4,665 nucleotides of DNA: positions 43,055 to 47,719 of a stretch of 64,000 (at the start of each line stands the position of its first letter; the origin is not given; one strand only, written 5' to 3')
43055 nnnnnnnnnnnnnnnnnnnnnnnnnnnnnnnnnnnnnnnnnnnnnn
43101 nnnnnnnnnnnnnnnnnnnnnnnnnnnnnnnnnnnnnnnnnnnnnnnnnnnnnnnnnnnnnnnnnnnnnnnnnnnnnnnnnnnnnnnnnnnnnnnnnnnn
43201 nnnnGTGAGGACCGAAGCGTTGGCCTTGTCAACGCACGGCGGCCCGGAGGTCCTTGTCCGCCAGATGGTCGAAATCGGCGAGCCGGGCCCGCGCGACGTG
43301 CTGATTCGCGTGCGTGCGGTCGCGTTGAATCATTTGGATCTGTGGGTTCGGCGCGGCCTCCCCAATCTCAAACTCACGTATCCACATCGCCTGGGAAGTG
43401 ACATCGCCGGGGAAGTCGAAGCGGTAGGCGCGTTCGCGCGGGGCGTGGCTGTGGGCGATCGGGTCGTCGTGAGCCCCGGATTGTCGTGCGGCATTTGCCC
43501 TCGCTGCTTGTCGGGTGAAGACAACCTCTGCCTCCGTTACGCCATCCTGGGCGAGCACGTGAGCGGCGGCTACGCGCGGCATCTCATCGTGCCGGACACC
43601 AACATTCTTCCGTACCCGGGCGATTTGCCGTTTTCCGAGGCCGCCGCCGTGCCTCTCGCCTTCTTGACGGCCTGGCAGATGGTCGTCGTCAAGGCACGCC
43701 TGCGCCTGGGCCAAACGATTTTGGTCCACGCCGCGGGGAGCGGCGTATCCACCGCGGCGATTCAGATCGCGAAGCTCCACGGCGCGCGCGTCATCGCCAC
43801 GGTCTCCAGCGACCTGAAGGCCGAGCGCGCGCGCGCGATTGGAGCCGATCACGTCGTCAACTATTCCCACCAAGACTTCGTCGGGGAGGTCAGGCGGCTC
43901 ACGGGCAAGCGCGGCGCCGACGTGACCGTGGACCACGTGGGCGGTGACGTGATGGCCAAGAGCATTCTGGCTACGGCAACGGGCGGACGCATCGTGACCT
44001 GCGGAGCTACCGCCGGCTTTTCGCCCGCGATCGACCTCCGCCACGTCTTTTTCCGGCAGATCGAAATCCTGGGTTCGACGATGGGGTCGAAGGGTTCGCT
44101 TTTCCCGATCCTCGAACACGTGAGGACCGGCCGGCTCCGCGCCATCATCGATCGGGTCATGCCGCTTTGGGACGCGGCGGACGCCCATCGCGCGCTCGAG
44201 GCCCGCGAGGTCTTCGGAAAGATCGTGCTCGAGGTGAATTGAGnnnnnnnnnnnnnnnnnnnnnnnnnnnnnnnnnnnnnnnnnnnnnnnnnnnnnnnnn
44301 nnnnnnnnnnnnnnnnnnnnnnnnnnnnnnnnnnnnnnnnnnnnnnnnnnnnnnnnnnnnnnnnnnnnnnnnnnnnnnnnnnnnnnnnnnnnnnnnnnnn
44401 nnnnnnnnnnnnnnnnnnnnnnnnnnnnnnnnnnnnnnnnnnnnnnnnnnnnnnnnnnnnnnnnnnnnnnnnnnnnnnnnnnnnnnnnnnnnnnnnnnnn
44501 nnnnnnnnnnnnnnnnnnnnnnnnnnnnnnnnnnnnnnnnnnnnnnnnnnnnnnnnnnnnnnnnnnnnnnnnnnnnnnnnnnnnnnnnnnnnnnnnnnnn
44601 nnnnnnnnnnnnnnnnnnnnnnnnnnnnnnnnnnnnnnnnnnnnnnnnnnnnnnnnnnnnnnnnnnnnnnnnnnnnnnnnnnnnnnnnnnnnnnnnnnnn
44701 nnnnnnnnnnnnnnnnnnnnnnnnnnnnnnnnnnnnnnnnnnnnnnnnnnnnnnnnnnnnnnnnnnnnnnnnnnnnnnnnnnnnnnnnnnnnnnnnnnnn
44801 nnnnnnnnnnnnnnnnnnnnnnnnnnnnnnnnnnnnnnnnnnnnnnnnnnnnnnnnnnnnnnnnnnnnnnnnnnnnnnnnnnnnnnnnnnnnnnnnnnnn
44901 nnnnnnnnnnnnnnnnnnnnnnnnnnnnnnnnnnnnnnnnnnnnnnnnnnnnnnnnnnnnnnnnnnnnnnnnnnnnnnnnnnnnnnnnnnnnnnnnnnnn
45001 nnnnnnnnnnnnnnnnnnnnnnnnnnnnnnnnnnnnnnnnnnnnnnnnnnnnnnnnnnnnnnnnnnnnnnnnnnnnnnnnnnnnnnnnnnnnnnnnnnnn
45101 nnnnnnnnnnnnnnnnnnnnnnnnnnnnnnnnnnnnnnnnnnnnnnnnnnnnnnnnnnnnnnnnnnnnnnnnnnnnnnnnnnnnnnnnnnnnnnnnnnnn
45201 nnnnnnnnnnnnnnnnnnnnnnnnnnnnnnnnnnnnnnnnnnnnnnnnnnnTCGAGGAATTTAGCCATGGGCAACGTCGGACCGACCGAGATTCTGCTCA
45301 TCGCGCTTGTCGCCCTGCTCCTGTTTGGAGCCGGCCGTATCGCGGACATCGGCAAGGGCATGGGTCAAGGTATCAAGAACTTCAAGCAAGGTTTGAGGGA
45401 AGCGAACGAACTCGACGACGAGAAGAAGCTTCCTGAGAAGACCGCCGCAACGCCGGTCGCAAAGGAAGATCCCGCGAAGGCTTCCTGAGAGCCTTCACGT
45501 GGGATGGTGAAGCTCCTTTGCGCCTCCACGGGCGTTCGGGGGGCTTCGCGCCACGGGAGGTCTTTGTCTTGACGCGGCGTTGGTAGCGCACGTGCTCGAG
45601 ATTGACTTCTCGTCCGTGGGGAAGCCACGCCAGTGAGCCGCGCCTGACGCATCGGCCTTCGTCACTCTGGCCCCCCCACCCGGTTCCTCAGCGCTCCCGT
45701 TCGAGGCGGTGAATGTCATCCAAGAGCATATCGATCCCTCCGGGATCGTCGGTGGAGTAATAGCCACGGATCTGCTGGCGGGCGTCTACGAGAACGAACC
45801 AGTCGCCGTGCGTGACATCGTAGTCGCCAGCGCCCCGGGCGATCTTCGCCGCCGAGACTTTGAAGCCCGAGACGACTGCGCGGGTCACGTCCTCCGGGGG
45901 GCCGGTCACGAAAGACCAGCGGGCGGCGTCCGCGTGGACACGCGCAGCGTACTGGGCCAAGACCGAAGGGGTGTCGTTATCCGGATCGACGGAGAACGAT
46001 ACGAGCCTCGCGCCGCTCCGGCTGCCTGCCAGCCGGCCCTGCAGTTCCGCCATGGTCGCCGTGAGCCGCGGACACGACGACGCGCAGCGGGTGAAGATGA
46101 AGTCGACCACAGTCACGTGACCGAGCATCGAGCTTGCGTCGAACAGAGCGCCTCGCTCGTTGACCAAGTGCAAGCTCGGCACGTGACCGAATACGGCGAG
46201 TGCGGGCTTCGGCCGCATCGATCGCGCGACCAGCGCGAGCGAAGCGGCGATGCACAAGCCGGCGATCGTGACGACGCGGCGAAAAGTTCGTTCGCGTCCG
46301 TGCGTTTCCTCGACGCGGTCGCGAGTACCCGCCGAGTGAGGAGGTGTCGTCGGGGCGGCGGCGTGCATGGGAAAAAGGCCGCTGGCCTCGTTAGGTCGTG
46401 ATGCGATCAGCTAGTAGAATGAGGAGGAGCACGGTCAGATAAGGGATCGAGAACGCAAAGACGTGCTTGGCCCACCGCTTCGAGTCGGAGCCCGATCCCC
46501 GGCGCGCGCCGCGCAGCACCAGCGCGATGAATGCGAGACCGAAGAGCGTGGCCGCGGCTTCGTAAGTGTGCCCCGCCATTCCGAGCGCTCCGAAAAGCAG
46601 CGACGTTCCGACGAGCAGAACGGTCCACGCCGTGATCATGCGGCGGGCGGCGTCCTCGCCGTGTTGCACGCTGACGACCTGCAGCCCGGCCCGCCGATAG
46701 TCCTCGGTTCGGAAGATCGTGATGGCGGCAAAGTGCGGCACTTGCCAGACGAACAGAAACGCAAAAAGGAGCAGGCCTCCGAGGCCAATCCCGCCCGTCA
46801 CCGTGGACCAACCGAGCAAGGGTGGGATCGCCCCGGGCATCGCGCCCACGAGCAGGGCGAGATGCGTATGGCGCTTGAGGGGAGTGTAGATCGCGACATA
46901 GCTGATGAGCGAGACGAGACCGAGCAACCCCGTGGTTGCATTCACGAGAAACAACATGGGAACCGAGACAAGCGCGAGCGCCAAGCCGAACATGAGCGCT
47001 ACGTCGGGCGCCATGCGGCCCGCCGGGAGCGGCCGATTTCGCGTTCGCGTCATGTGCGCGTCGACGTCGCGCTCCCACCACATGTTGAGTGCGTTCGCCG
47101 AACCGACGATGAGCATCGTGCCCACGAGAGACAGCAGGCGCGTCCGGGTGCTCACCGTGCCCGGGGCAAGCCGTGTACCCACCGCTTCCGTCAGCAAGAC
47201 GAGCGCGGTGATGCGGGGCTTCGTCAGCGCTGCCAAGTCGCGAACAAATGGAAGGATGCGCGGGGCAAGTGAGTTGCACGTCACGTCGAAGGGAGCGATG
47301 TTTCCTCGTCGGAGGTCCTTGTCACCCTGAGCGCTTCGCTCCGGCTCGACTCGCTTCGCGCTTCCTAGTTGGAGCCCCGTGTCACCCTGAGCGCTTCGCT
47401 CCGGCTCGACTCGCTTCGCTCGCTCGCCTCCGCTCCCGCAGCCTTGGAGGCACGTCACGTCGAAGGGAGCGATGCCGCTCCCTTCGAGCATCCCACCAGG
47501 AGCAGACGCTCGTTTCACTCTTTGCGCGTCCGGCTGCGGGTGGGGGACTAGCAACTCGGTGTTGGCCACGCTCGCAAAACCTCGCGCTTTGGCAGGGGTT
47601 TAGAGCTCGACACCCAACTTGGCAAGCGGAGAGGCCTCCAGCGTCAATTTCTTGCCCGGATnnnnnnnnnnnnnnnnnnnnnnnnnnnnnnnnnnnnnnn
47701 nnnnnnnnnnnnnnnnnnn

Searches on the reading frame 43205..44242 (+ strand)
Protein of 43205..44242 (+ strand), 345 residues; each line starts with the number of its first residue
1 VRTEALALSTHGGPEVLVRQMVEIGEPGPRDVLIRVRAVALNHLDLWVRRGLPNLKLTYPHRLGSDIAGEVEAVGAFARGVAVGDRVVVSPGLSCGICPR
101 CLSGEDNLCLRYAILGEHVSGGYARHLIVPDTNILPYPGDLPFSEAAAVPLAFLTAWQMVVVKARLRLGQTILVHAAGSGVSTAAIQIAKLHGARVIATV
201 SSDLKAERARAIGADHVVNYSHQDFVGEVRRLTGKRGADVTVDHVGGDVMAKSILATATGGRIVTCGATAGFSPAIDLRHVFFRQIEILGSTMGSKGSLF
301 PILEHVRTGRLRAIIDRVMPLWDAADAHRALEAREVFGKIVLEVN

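Call 42: search_protein_families(library=pfam, proteins=[window:43205-44242:+], max_evalue=0.0001)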
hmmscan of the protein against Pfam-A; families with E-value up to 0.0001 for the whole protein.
window:43205-44242:+ (345 aa): 3 families
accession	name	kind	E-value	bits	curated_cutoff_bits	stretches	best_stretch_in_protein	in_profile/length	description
PF00107.32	ADH_zinc_N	-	2e-31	109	31.8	1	180-299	1-120/129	Zinc-binding dehydrogenase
PF08240.17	ADH_N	-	2.6e-26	92.3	23.5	1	28-138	1-103/104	Alcohol dehydrogenase GroES-like domain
PF13602.12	ADH_zinc_N_2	-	5.7e-22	79.5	27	1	212-342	1-134/134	Zinc-binding dehydrogenase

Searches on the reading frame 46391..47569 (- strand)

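Call 42: search_protein_families(library=pfam, proteins=[window:46391-47569:-], max_evalue=0.0001)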
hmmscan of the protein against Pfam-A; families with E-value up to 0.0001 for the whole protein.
window:46391-47569:- (392 aa): 1 family
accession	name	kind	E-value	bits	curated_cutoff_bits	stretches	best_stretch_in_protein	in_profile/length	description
PF01040.23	UbiA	-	5.4e-55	186.8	34.2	1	131-370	8-245/250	UbiA prenyltransferase family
